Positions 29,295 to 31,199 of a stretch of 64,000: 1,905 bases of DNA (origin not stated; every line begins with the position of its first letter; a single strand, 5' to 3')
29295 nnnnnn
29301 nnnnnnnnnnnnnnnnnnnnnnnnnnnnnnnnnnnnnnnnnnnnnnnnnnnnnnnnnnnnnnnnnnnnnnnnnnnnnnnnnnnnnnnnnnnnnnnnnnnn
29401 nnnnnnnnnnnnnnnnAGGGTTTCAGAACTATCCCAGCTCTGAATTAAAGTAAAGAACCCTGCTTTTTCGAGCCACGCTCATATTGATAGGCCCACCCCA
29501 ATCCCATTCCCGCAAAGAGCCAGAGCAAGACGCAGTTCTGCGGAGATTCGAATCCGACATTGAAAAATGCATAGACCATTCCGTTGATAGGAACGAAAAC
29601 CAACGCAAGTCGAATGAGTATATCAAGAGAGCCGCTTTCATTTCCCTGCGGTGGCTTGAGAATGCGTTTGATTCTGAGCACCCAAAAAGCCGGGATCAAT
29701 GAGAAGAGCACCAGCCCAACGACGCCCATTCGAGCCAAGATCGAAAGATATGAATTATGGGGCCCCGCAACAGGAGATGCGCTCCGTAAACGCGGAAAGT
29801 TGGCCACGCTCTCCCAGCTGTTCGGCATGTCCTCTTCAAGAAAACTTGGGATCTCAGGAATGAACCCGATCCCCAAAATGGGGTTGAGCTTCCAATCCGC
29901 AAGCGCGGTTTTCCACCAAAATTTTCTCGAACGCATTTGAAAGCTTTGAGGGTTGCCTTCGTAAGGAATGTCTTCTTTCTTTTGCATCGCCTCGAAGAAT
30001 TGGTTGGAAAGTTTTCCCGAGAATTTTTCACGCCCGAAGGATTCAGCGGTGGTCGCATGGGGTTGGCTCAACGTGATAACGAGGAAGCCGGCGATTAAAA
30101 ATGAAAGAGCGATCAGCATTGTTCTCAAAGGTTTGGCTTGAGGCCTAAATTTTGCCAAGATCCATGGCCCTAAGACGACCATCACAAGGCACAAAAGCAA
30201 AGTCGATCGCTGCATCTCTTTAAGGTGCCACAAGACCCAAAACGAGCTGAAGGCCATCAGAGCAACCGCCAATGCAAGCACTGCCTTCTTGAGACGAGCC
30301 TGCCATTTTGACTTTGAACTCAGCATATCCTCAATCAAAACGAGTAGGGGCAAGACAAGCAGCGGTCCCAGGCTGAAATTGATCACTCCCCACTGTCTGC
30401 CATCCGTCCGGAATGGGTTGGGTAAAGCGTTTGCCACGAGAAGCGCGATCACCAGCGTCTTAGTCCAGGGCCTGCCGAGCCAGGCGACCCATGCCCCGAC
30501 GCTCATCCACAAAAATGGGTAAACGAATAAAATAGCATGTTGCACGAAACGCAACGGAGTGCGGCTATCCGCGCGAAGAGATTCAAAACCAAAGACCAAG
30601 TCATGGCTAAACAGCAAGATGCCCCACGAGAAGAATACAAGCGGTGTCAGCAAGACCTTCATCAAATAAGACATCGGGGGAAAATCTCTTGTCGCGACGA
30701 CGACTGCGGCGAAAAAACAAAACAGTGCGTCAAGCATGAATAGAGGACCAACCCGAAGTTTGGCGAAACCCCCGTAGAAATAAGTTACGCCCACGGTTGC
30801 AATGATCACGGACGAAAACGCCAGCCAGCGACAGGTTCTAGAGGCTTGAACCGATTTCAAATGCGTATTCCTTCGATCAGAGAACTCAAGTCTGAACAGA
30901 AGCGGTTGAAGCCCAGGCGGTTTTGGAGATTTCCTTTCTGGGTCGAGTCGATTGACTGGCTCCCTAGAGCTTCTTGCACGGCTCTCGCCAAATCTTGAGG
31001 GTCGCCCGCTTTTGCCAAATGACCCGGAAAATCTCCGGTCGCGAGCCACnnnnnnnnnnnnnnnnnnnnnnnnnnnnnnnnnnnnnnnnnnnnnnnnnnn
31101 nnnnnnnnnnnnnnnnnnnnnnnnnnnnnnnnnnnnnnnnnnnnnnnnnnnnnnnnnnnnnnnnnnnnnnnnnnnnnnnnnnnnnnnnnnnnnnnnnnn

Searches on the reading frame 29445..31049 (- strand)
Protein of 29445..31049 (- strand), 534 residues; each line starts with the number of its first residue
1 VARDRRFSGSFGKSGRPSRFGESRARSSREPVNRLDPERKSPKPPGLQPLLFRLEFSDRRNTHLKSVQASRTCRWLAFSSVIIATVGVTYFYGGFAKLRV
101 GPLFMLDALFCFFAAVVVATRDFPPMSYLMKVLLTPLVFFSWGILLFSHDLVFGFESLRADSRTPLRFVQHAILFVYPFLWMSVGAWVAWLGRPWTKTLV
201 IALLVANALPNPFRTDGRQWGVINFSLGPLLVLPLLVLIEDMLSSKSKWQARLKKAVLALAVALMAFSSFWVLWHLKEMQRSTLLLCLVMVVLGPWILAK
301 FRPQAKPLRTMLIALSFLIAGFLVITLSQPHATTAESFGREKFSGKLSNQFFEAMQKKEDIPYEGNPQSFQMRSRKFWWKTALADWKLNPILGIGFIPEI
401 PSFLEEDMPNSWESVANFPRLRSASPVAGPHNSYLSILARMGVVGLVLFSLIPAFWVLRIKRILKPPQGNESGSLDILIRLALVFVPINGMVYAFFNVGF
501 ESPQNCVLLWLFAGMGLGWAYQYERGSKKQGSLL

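Call 4: search_protein_families(library=pfam, proteins=[window:29445-31049:-])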
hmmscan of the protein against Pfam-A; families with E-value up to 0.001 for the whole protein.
window:29445-31049:- (534 aa): 2 families
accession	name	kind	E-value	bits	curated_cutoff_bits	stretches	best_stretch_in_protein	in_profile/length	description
PF04932.20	Wzy_C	-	4.2e-16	59.5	31.7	1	280-449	15-148/149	O-Antigen ligase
PF24412.1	DUF7546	-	0.00068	19.7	27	0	171-198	45-72/219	Family of unknown function (DUF7546)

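Call 10: search_protein_families(library=ncbifam, proteins=[window:29445-31049:-], max_evalue=0.01)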
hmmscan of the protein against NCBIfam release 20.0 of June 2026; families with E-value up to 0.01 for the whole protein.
window:29445-31049:- (534 aa): 1 family
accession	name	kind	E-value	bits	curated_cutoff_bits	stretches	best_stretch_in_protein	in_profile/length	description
NF037933.1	EpaQ_fam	subfamily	1.7e-05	24.2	100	1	427-461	295-329/377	EpaQ family protein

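Call 24: search_solved_structures(query=window:29445-30860:-, max_evalue=10)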
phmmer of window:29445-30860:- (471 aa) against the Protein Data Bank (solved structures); distinct sequences matched with E-value up to 10: 0.

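Call 26: find_homologous_proteins(query=window:29445-30860:-, max_evalue=0.001)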
Query window:29445-30860:- (471 aa): 22 proteins with E <= 0.001 among 8000 candidates.
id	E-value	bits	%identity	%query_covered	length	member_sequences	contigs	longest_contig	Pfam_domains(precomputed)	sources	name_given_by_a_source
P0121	0.0e+0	1057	100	100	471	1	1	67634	PF04932.21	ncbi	ncbi:MAG: O-antigen ligase family protein [Bdellovibrionota bacterium]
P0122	1.7e-95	339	41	96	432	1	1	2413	PF04932.21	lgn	-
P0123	1.1e-74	270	31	97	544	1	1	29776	PF04932.21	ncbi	-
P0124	6.3e-70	254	34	99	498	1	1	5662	PF04932.21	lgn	-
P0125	1.6e-66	243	36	92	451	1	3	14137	PF04932.21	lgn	-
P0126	1.0e-62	231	32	94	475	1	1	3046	PF04932.21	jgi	jgi:hypothetical protein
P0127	3.2e-61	226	32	100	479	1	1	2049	PF04932.21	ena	-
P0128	4.6e-61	225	33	94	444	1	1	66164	PF04932.21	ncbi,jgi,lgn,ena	-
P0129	3.9e-59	219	43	38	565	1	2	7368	PF04932.21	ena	-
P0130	5.4e-56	209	33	97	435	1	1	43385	PF04932.21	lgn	-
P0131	7.9e-55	205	31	97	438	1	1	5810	PF04932.21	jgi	-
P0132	1.1e-54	204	34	94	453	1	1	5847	PF04932.21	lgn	-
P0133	1.3e-50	191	31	94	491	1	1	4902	PF04932.21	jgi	jgi:hypothetical protein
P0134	2.0e-50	190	34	93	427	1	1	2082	PF04932.21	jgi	jgi:O-antigen ligase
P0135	3.2e-50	190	32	94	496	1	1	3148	PF04932.21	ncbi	-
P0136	2.6e-48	183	30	94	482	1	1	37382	PF04932.21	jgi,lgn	-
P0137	2.9e-48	183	33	94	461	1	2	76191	PF04932.21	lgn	-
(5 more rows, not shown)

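Call 27: find_encoding_contigs(protein=P0130, flank=10000, max_places=2)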
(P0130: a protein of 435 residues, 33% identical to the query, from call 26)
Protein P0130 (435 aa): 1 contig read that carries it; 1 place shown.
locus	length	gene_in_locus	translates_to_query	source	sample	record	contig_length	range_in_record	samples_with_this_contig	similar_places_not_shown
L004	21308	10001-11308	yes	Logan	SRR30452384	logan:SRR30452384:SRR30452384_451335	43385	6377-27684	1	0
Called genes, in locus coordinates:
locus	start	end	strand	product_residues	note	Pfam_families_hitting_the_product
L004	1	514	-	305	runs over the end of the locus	PF04321:RmlD_sub_bind, PF01370:Epimerase, PF16363:GDP_Man_Dehyd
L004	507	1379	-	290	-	PF00483:NTP_transferase, PF12804:NTP_transf_3 (weak)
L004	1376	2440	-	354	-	PF01073:3Beta_HSD, PF01370:Epimerase, PF02719:Polysacc_synt_2, PF04321:RmlD_sub_bind, PF07993:NAD_binding_4 (faint), PF16363:GDP_Man_Dehyd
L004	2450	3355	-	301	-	PF00535:Glycos_transf_2, PF13641:Glyco_tranf_2_3, PF13632:Glyco_trans_2_3 (weak)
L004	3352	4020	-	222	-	PF13489:Methyltransf_23 (weak), PF08241:Methyltransf_11, PF08242:Methyltransf_12 (weak), PF13649:Methyltransf_25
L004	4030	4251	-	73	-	-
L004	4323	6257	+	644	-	-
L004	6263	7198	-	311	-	PF01073:3Beta_HSD, PF01370:Epimerase, PF02719:Polysacc_synt_2, PF04321:RmlD_sub_bind, PF05368:NmrA (weak), PF07993:NAD_binding_4 (faint), PF16363:GDP_Man_Dehyd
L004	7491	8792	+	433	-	PF04932:Wzy_C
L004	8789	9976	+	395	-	PF13439:Glyco_transf_4, PF13579:Glyco_trans_4_4 (weak), PF20706:GT4-conflict (weak), PF00534:Glycos_transf_1, PF13692:Glyco_trans_1_4, PF13524:Glyco_trans_1_2 (weak)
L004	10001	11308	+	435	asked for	PF04932:Wzy_C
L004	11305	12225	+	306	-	PF00535:Glycos_transf_2, PF10111:Glyco_tranf_2_2, PF13641:Glyco_tranf_2_3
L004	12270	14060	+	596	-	PF27859:LIC12162 (weak)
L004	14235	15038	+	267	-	PF01209:Ubie_methyltran, PF05175:MTS (weak), PF13489:Methyltransf_23, PF13649:Methyltransf_25, PF13847:Methyltransf_31, PF08241:Methyltransf_11, PF08242:Methyltransf_12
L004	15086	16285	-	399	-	PF13439:Glyco_transf_4, PF13579:Glyco_trans_4_4, PF20706:GT4-conflict, PF00534:Glycos_transf_1, PF13692:Glyco_trans_1_4, PF13524:Glyco_trans_1_2 (faint)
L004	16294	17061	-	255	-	PF13489:Methyltransf_23, PF08241:Methyltransf_11, PF08242:Methyltransf_12, PF13649:Methyltransf_25, PF13847:Methyltransf_31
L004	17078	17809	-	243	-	PF01370:Epimerase, PF16363:GDP_Man_Dehyd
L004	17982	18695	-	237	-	PF00483:NTP_transferase, PF12804:NTP_transf_3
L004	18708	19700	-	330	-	PF00106:adh_short, PF01073:3Beta_HSD, PF01370:Epimerase, PF02719:Polysacc_synt_2, PF05368:NmrA, PF07993:NAD_binding_4, PF16363:GDP_Man_Dehyd, PF13460:NAD_binding_10, +1 more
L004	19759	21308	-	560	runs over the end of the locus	PF00664:ABC_membrane (weak), PF02463:SMC_N (faint), PF00005:ABC_tran, PF13304:AAA_21 (faint)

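Call 28: find_encoding_contigs(protein=P0128, flank=10000, max_places=2)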
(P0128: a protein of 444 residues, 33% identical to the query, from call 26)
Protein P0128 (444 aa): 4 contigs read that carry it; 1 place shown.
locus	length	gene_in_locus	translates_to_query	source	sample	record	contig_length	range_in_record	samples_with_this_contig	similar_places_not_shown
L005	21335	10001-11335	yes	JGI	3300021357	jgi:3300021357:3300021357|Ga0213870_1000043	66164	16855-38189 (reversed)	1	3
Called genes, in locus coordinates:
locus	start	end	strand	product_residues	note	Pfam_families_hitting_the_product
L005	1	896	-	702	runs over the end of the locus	PF02310:B12-binding (weak), PF04055:Radical_SAM (weak)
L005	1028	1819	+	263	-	PF00535:Glycos_transf_2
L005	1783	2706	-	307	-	PF13489:Methyltransf_23 (faint), PF08242:Methyltransf_12 (faint)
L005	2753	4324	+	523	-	-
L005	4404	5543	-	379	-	PF01041:DegT_DnrJ_EryC1, PF00155:Aminotran_1_2 (faint), PF00266:Aminotran_5 (weak)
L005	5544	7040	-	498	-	PF13727:CoA_binding_3, PF02397:Bac_transf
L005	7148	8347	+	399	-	PF13439:Glyco_transf_4, PF13579:Glyco_trans_4_4 (weak), PF00534:Glycos_transf_1, PF13692:Glyco_trans_1_4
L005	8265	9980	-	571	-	PF13231:PMT_2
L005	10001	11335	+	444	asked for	PF04932:Wzy_C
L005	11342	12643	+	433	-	PF03721:UDPG_MGDP_dh_N, PF00984:UDPG_MGDP_dh, PF03720:UDPG_MGDP_dh_C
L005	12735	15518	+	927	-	PF16313:DUF4953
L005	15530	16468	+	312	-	-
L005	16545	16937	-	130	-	PF00380:Ribosomal_S9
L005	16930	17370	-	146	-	PF00572:Ribosomal_L13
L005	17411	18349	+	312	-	PF00491:Arginase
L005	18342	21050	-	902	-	PF07244:POTRA, PF01103:Omp85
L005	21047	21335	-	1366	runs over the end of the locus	PF05170:AsmA (weak), PF04357:TamB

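Call 31: search_solved_structures(query=A1, max_evalue=10, show_alignments=3)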
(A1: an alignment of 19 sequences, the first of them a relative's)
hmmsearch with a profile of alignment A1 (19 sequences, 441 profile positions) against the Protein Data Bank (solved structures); distinct sequences matched with E-value up to 10: 5.
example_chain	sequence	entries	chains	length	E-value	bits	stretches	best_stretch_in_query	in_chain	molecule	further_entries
8ay4_B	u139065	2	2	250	0.67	11.9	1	358-413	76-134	Capsid protein VP2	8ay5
1fpn_2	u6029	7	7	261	0.73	11.8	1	358-413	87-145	COAT PROTEIN VP2 | Protein VP2 | Capsid protein VP2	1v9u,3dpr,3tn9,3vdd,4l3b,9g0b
9rmk_A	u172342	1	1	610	1.8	10.5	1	207-405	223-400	Oligosaccharyltransferase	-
6b85_J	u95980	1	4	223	2.6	9.9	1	182-257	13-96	TMHC4_R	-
11kc_A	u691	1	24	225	4.2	9.2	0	184-257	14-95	Designed nanoparticle O43-TM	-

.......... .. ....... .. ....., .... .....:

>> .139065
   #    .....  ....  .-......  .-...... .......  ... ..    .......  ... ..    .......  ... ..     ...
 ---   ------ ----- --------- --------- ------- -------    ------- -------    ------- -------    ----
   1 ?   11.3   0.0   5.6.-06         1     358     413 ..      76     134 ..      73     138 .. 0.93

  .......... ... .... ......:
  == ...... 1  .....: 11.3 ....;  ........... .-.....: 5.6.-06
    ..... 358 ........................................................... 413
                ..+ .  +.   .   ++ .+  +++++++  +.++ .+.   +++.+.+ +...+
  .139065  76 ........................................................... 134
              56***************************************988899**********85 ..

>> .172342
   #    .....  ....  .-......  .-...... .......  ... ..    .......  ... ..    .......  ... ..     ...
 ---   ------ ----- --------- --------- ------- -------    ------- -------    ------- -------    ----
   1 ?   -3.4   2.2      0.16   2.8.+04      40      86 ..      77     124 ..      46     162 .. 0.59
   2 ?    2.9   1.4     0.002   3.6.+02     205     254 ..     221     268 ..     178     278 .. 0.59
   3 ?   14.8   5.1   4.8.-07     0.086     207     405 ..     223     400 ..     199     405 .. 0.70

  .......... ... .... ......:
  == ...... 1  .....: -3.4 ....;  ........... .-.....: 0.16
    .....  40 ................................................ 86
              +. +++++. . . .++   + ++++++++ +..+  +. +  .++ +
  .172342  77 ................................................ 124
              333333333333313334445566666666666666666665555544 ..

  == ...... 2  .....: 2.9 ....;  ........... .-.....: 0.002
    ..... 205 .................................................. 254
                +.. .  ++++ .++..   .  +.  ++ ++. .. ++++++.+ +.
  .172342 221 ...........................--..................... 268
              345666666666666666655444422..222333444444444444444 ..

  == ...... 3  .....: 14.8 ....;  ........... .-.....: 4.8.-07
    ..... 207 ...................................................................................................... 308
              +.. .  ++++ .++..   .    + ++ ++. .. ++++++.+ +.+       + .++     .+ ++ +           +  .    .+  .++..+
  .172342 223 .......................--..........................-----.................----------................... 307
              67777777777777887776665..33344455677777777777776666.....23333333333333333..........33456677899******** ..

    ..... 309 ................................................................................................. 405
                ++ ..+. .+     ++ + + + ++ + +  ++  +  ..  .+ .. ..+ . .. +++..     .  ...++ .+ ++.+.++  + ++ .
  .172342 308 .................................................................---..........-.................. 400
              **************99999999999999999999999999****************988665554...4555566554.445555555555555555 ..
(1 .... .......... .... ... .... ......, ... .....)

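Call 38: find_encoding_contigs(protein=P0137, flank=10000, max_places=1)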
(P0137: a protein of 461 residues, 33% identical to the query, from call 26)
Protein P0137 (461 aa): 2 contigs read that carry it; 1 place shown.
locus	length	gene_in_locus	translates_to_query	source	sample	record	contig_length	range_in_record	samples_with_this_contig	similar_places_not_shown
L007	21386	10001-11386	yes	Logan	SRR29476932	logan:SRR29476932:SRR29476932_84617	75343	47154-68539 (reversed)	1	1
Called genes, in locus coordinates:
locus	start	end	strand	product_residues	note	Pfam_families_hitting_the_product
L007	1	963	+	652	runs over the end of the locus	PF13522:GATase_6, PF13537:GATase_7, PF00733:Asn_synthase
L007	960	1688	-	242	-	PF13489:Methyltransf_23, PF13649:Methyltransf_25, PF08241:Methyltransf_11, PF08242:Methyltransf_12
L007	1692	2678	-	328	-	PF01370:Epimerase, PF04321:RmlD_sub_bind, PF16363:GDP_Man_Dehyd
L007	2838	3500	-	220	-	PF17836:PglD_N, PF00132:Hexapep (faint), PF25084:LbH_EIF2B (faint), PF25087:GMPPB_C (faint)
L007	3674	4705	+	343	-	PF01408:GFO_IDH_MocA, PF22725:GFO_IDH_MocA_C3, PF02894:GFO_IDH_MocA_C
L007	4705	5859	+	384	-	PF02350:Epimerase_2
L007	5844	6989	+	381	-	PF01041:DegT_DnrJ_EryC1, PF00155:Aminotran_1_2 (weak), PF01212:Beta_elim_lyase (faint)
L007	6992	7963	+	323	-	PF01073:3Beta_HSD, PF01370:Epimerase, PF02719:Polysacc_synt_2, PF04321:RmlD_sub_bind, PF05368:NmrA, PF13460:NAD_binding_10, PF16363:GDP_Man_Dehyd, PF07993:NAD_binding_4, +1 more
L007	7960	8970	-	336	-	PF01522:Polysacc_deac_1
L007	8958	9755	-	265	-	PF00551:Formyl_trans_N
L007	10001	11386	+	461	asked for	PF04932:Wzy_C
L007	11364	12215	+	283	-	PF00535:Glycos_transf_2, PF10111:Glyco_tranf_2_2, PF13641:Glyco_tranf_2_3 (weak)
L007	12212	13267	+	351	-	PF03102:NeuB, PF08666:SAF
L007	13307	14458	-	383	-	PF13173:AAA_14, PF13635:DUF4143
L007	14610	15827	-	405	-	-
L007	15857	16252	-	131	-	PF08780:NTase_sub_bind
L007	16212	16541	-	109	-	PF01909:NTP_transf_2, PF18765:Polbeta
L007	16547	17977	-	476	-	PF13727:CoA_binding_3, PF02397:Bac_transf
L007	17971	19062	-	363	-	PF13692:Glyco_trans_1_4, PF00534:Glycos_transf_1 (weak)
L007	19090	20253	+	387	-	PF13439:Glyco_transf_4 (weak), PF13692:Glyco_trans_1_4, PF00534:Glycos_transf_1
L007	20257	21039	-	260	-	PF13489:Methyltransf_23, PF01209:Ubie_methyltran, PF08241:Methyltransf_11, PF08242:Methyltransf_12, PF13649:Methyltransf_25, PF13847:Methyltransf_31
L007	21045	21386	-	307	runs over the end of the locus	PF13489:Methyltransf_23, PF08241:Methyltransf_11, PF08242:Methyltransf_12, PF13649:Methyltransf_25, PF13847:Methyltransf_31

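Call 39: find_encoding_contigs(protein=P0123, flank=10000, max_places=1)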
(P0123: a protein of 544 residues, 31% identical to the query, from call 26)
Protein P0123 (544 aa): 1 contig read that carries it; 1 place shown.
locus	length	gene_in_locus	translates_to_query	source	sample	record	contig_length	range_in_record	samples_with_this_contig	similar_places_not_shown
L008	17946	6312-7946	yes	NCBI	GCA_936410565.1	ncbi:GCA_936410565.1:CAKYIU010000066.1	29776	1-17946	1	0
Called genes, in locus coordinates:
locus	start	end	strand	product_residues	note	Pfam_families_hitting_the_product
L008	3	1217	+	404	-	?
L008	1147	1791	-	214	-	PF13489:Methyltransf_23 (weak), PF08242:Methyltransf_12 (weak), PF08241:Methyltransf_11, PF13649:Methyltransf_25 (faint)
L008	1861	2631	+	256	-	PF05711:TylF, PF13578:Methyltransf_24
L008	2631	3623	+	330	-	PF01073:3Beta_HSD, PF01370:Epimerase, PF02719:Polysacc_synt_2, PF04321:RmlD_sub_bind, PF05368:NmrA, PF07993:NAD_binding_4, PF16363:GDP_Man_Dehyd, PF13460:NAD_binding_10, +1 more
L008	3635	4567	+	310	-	PF01370:Epimerase, PF16363:GDP_Man_Dehyd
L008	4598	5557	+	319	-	PF00535:Glycos_transf_2, PF10111:Glyco_tranf_2_2, PF13641:Glyco_tranf_2_3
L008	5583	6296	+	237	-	PF00483:NTP_transferase, PF12804:NTP_transf_3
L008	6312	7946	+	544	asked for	PF04932:Wzy_C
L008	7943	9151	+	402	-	PF13439:Glyco_transf_4, PF13579:Glyco_trans_4_4, PF00534:Glycos_transf_1, PF13692:Glyco_trans_1_4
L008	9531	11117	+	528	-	PF13483:Lactamase_B_3 (weak), PF00355:Rieske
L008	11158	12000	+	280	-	PF03808:Glyco_tran_WecG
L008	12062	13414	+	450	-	PF04932:Wzy_C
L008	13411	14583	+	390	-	PF13439:Glyco_transf_4, PF13524:Glyco_trans_1_2 (faint), PF13579:Glyco_trans_4_4, PF00534:Glycos_transf_1, PF13692:Glyco_trans_1_4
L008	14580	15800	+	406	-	PF01943:Polysacc_synt, PF13440:Polysacc_synt_3 (faint)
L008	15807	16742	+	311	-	PF00535:Glycos_transf_2, PF13641:Glyco_tranf_2_3, PF13632:Glyco_trans_2_3, PF02709:Glyco_transf_7C (weak)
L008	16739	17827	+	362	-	PF13439:Glyco_transf_4, PF00534:Glycos_transf_1, PF13692:Glyco_trans_1_4, PF13524:Glyco_trans_1_2 (weak), PF20706:GT4-conflict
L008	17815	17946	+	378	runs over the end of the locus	PF13439:Glyco_transf_4, PF00534:Glycos_transf_1, PF13692:Glyco_trans_1_4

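Call 40: find_encoding_contigs(protein=P0136, flank=10000, max_places=1)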
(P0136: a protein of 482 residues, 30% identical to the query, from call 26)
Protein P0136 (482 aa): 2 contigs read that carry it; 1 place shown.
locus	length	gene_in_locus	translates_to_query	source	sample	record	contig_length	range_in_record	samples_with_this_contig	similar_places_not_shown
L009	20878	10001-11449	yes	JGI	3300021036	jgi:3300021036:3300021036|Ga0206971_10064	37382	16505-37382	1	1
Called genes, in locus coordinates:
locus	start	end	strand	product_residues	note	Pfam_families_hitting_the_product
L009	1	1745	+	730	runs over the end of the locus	-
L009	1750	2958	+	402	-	PF03446:NAD_binding_2, PF03721:UDPG_MGDP_dh_N, PF00984:UDPG_MGDP_dh, PF03720:UDPG_MGDP_dh_C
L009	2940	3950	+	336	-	PF13480:Acetyltransf_6, PF02388:FemAB (weak)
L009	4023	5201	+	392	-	-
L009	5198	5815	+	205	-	PF00117:GATase, PF01174:SNO (weak), PF07685:GATase_3, PF07722:Peptidase_C26 (faint)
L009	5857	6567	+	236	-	PF00977:His_biosynth, PF03060:NMO (faint)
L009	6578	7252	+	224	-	-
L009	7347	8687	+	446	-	-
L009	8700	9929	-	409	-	PF01075:Glyco_transf_9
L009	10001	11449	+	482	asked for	PF04932:Wzy_C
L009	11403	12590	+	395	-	PF13579:Glyco_trans_4_4, PF13439:Glyco_transf_4, PF00534:Glycos_transf_1, PF13692:Glyco_trans_1_4, PF20706:GT4-conflict (weak)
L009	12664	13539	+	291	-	PF03808:Glyco_tran_WecG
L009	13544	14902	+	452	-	PF04932:Wzy_C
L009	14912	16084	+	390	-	PF13439:Glyco_transf_4, PF13579:Glyco_trans_4_4 (weak), PF00534:Glycos_transf_1, PF13692:Glyco_trans_1_4, PF13524:Glyco_trans_1_2 (weak)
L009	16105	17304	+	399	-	PF01943:Polysacc_synt, PF13440:Polysacc_synt_3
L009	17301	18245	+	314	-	PF00535:Glycos_transf_2, PF10111:Glyco_tranf_2_2, PF13641:Glyco_tranf_2_3, PF13632:Glyco_trans_2_3, PF02709:Glyco_transf_7C (weak)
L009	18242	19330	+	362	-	PF13439:Glyco_transf_4, PF00534:Glycos_transf_1, PF20706:GT4-conflict, PF13692:Glyco_trans_1_4, PF13524:Glyco_trans_1_2 (weak)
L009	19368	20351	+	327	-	-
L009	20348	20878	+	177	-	?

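Call 45: predict_structure(alignment_id=A1)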
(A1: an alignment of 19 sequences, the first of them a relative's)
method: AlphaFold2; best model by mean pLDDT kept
length: 471 residues; sequences in the alignment: 19
mean_pLDDT: 84.7   pTM: 0.87
mean pLDDT of the five models: 84.7, 83.3, 83.0, 82.5, 82.1
residues with pLDDT >= 90: 252; 70-90: 141; 50-70: 50; < 50: 28
segments of 3 or more residues with pLDDT < 50: 271-275, 349-354, 356-363, 365-367, 466-471
pLDDT, mean of each block of 10 residues (from residue 1): 80 97 92 82 95 93 95 98 95 83 85 96 95 96 84 55 88 94 89 96 91 89 96 82 93 96 77 56 85 79 81 82 93 72 57 48 52 91 97 95 76 94 95 79 94 95 56 37
secondary structure, 60 per line:
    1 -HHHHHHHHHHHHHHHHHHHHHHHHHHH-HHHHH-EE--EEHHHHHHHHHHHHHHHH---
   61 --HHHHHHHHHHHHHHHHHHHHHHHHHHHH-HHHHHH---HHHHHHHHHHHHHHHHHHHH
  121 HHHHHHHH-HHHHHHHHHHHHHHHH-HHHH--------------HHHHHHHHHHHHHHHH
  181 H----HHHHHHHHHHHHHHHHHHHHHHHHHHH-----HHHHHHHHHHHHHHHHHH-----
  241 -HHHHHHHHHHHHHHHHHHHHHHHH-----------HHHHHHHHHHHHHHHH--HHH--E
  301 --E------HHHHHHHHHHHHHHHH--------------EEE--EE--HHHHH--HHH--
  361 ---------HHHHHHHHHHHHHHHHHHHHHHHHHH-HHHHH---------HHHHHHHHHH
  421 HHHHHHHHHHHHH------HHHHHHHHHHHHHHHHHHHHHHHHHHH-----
elements in order: H2-28 H30-34 H42-57 H63-90 H92-97 H101-128 H130-145 H147-150 H165-181 H186-212 H218-235 H242-265 H277-292 H310-325 E340-342 H349-353 H370-395 H397-401 H411-433 H440-466
